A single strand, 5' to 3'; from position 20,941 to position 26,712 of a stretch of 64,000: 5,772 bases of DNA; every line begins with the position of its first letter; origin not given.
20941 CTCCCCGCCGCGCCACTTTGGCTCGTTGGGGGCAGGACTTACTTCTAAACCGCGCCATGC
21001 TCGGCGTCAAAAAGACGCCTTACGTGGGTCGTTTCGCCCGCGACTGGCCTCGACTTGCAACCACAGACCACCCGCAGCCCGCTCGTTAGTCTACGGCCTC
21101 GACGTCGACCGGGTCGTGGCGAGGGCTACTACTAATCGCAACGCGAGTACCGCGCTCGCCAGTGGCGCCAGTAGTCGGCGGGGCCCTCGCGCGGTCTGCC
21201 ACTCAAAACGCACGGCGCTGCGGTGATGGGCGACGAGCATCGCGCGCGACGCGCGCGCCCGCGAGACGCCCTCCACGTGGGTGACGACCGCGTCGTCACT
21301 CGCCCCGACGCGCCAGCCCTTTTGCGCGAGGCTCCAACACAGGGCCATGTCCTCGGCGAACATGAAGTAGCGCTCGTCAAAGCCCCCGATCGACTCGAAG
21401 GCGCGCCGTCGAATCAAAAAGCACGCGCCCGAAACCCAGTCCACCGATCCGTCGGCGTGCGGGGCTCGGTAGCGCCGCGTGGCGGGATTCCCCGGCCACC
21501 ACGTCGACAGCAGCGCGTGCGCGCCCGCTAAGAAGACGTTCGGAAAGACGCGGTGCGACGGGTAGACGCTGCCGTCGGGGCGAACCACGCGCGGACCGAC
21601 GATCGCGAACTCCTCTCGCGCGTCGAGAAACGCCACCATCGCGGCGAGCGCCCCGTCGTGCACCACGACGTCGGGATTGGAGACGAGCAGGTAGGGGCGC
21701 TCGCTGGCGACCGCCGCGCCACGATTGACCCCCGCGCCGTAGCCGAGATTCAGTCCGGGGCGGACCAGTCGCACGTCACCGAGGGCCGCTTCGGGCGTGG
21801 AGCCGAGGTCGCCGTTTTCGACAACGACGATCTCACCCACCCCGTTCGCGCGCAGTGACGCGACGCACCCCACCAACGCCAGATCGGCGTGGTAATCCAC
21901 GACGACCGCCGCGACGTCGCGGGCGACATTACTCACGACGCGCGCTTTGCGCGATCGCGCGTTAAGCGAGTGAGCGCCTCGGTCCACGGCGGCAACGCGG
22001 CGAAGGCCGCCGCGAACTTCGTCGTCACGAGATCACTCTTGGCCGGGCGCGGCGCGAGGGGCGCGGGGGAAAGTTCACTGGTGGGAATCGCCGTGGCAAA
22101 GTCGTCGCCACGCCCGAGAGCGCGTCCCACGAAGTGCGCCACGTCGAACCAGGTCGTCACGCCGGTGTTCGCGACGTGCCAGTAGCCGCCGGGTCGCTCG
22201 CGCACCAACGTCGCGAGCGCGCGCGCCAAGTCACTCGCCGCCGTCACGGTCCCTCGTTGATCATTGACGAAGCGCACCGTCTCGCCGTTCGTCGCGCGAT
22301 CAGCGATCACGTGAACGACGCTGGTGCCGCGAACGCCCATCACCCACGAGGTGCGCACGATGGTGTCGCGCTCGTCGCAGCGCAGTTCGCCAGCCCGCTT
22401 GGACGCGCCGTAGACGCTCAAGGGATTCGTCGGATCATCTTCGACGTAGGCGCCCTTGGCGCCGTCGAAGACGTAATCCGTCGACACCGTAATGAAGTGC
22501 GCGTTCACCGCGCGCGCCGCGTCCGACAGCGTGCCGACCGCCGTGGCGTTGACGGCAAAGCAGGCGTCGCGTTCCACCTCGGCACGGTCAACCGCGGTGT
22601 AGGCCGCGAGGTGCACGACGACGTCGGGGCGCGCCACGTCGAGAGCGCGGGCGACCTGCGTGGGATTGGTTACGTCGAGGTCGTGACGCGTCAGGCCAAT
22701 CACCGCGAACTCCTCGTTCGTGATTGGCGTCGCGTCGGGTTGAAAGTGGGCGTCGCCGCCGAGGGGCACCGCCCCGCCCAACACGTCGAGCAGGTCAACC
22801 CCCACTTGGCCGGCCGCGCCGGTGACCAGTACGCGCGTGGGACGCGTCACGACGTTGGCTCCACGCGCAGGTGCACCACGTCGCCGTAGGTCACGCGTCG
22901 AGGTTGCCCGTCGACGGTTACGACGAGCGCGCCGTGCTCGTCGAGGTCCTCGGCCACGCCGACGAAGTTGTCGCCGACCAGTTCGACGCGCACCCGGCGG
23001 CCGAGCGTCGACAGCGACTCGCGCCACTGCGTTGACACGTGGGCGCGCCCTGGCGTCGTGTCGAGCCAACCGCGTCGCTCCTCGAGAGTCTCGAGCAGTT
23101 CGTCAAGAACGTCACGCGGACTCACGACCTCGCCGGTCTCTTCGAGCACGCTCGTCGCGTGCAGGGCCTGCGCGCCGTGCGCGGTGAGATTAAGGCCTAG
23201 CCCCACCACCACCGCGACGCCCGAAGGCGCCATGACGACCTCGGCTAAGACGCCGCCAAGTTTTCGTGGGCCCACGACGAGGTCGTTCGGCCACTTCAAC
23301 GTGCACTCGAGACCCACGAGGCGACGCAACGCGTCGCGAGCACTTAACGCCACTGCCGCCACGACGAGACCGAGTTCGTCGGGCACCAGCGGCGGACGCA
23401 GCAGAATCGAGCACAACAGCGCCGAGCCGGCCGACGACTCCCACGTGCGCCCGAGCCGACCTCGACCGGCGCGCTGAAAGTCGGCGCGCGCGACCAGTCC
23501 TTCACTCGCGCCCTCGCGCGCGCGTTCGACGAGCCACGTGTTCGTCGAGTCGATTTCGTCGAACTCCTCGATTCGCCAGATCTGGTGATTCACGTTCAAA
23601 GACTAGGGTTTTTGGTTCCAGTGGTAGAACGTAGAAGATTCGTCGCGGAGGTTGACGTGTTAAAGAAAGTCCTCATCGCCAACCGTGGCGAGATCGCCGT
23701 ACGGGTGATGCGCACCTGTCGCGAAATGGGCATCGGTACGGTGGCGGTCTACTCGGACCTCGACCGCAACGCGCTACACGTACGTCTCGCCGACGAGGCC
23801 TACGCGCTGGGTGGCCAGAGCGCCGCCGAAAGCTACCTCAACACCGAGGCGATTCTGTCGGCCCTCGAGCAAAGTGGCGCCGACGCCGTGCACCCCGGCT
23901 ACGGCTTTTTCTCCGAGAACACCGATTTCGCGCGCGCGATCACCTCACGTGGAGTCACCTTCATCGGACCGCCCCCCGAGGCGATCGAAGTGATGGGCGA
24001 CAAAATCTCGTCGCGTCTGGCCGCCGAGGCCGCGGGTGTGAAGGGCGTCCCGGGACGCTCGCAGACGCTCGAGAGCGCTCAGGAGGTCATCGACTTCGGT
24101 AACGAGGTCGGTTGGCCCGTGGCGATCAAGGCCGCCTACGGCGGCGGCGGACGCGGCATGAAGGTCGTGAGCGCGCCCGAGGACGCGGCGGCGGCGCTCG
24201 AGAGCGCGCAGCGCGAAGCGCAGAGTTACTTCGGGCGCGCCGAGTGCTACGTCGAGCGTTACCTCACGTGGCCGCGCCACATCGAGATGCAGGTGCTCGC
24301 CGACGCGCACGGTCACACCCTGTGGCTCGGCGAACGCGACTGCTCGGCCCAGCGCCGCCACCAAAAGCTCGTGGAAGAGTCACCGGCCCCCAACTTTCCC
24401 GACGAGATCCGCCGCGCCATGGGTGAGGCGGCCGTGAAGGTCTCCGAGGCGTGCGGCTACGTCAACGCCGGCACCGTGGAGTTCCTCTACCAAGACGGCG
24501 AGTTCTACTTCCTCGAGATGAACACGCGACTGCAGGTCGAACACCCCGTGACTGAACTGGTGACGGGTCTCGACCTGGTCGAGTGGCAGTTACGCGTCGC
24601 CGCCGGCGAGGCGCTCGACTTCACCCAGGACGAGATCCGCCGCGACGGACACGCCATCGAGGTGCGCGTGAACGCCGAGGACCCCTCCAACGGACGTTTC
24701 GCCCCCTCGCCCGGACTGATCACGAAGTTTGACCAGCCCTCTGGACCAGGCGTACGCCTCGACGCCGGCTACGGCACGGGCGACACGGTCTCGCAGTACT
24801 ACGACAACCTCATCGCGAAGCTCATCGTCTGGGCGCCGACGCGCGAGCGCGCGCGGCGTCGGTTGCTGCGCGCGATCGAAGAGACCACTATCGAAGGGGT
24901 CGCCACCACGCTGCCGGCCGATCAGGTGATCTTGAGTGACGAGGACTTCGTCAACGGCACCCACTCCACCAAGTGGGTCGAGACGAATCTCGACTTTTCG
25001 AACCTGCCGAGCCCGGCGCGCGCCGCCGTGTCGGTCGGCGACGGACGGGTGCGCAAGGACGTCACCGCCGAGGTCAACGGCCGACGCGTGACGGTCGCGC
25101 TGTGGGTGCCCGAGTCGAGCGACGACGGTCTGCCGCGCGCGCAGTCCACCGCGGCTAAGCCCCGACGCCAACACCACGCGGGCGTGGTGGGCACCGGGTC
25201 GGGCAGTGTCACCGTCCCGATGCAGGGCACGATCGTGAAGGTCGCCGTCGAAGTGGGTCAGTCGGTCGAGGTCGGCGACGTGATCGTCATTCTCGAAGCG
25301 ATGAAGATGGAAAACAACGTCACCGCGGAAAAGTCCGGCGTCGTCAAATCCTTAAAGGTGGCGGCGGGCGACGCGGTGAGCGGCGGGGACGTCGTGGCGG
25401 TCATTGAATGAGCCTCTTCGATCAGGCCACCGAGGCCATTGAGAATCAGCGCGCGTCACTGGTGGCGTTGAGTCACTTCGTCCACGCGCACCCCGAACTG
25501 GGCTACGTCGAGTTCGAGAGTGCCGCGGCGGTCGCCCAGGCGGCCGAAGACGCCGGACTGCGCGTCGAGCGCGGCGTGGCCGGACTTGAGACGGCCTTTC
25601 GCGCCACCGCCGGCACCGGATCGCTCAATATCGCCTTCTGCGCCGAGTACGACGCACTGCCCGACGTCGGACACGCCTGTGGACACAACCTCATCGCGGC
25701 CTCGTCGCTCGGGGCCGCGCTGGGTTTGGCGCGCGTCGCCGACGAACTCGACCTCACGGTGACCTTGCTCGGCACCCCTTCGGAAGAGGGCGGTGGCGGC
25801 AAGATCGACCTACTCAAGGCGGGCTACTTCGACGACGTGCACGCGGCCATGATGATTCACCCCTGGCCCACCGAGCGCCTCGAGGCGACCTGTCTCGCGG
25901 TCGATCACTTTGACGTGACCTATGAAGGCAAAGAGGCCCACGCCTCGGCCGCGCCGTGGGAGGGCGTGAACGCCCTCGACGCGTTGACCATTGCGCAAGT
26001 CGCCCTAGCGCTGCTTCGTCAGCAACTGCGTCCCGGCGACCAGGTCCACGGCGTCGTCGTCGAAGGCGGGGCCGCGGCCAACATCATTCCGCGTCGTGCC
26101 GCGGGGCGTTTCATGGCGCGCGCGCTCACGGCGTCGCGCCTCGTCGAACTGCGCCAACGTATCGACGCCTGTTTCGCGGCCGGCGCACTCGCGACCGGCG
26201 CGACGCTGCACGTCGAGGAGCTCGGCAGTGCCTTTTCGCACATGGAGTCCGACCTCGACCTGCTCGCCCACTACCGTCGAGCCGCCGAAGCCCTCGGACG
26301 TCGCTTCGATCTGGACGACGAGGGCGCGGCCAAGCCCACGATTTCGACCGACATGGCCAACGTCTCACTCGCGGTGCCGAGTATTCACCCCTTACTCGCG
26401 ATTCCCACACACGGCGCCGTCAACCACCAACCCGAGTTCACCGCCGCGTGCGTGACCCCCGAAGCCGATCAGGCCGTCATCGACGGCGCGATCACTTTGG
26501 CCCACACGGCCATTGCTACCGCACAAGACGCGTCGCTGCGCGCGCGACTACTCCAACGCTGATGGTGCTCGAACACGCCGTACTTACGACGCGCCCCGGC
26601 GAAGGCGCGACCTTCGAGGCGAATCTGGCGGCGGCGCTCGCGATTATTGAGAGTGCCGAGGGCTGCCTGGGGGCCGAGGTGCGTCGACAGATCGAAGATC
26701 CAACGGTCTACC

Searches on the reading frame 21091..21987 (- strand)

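Call 34: search_protein_families(library=pfam, proteins=[window:21091-21987:-], max_evalue=0.00001)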
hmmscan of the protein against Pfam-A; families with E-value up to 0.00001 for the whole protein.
window:21091-21987:- (298 aa): 4 families
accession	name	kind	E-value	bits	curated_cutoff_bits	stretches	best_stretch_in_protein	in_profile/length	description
PF13641.12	Glyco_tranf_2_3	-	7e-13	49.6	27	1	25-242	3-216/230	Glycosyltransferase like family 2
PF00535.33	Glycos_transf_2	-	3.2e-11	43.9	23.3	1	36-200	11-167/168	Glycosyl transferase family 2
PF13506.12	Glyco_transf_21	-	4.9e-09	36.3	21.7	1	94-240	28-157/174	Glycosyl transferase family 21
PF13632.12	Glyco_trans_2_3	-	1.8e-06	28.4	27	1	106-254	8-144/198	Glycosyl transferase family group 2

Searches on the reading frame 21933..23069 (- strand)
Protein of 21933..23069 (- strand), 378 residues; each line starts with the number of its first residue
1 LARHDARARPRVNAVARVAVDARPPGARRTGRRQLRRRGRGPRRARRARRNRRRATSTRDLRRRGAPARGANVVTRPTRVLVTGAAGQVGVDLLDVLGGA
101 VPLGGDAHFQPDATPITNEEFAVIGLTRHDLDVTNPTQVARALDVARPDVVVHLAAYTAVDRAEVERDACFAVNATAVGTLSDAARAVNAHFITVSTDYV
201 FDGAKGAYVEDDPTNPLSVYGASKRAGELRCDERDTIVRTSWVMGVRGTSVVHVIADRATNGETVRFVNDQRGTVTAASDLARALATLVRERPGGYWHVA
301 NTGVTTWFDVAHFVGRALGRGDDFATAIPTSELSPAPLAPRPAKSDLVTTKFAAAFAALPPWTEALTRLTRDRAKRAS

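Call 34: search_protein_families(library=pfam, proteins=[window:21933-23069:-], max_evalue=0.00001)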
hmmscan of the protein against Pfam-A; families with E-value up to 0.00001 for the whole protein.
window:21933-23069:- (378 aa): 4 families
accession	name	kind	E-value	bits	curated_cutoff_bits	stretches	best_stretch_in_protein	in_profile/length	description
PF04321.23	RmlD_sub_bind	-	8.6e-70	235.5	27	1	117-370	21-282/287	RmlD substrate binding domain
PF01370.27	Epimerase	-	2e-22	80.3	20.9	1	80-291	1-227/240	NAD dependent epimerase/dehydratase family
PF16363.11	GDP_Man_Dehyd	-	7.4e-16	58.9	27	1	81-228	1-161/332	GDP-mannose 4,6 dehydratase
PF02719.21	Polysacc_synt_2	-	1.4e-07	31.4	20.2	1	132-254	62-181/293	Polysaccharide biosynthesis protein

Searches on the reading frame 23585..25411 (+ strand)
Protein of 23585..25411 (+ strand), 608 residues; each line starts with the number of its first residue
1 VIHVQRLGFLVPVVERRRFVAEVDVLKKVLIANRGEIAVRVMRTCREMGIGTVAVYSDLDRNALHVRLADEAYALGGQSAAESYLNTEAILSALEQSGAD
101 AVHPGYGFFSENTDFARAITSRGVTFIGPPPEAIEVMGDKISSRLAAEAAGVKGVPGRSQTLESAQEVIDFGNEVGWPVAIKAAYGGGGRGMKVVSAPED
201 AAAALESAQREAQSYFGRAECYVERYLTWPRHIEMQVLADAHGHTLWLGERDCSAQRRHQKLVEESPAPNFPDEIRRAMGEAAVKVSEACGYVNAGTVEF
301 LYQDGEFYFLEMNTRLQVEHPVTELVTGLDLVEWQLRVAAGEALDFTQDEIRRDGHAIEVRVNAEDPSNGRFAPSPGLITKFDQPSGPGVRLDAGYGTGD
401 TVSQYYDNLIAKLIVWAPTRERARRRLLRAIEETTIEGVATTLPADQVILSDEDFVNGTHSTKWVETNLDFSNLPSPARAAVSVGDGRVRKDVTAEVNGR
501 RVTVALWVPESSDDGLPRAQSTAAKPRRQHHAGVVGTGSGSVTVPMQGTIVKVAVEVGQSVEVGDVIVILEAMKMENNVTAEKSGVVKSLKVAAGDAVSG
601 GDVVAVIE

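Call 34: search_protein_families(library=pfam, proteins=[window:23585-25411:+], max_evalue=0.00001)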
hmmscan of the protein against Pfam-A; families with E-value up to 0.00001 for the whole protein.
window:23585-25411:+ (608 aa): 7 families
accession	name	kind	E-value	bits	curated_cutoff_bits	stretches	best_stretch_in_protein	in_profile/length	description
PF02786.22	CPSase_L_D2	-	1.7e-72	243.8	19.8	1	139-345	1-209/211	Carbamoyl-phosphate synthase L chain, ATP binding domain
PF00289.28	Biotin_carb_N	-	4.6e-48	162.7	25.5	1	26-134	2-110/110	Biotin carboxylase, N-terminal domain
PF02785.25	Biotin_carb_C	-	1.2e-34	119.1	32.4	1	359-466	1-107/108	Biotin carboxylase C-terminal domain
PF00364.28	Biotin_lipoyl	-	2.1e-18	66.4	22.1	1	542-607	3-73/73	Biotin-requiring enzyme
PF02222.28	ATP-grasp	-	2.3e-10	40.8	27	1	158-315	12-162/179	ATP-grasp domain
PF13533.13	Biotin_lipoyl_2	-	3.7e-07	30.3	29.8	0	542-570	3-31/32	Biotin-lipoyl like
PF07478.18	Dala_Dala_lig_C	-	3.9e-06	26.9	24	0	168-314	28-174/204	D-ala D-ala ligase C-terminus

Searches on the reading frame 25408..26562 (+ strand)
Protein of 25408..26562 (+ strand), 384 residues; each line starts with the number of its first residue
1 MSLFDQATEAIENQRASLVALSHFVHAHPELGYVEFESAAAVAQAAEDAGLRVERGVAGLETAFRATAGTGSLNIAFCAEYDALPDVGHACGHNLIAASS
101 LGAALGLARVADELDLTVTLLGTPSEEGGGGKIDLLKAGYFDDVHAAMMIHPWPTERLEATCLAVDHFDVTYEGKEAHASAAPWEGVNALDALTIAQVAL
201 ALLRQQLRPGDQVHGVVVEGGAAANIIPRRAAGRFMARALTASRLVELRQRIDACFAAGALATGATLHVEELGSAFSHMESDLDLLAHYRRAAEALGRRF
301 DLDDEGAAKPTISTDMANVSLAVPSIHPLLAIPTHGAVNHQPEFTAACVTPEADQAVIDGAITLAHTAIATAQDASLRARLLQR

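Call 34: search_protein_families(library=pfam, proteins=[window:25408-26562:+], max_evalue=0.00001)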
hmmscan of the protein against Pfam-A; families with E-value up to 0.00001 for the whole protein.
window:25408-26562:+ (384 aa): 2 families
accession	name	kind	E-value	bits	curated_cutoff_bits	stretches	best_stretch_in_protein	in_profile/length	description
PF01546.33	Peptidase_M20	-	2.3e-10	41.2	24.6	1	80-345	5-189/206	Peptidase family M20/M25/M40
PF07687.19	M20_dimer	-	6.3e-09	36.2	21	1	168-258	9-101/107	Peptidase dimerisation domain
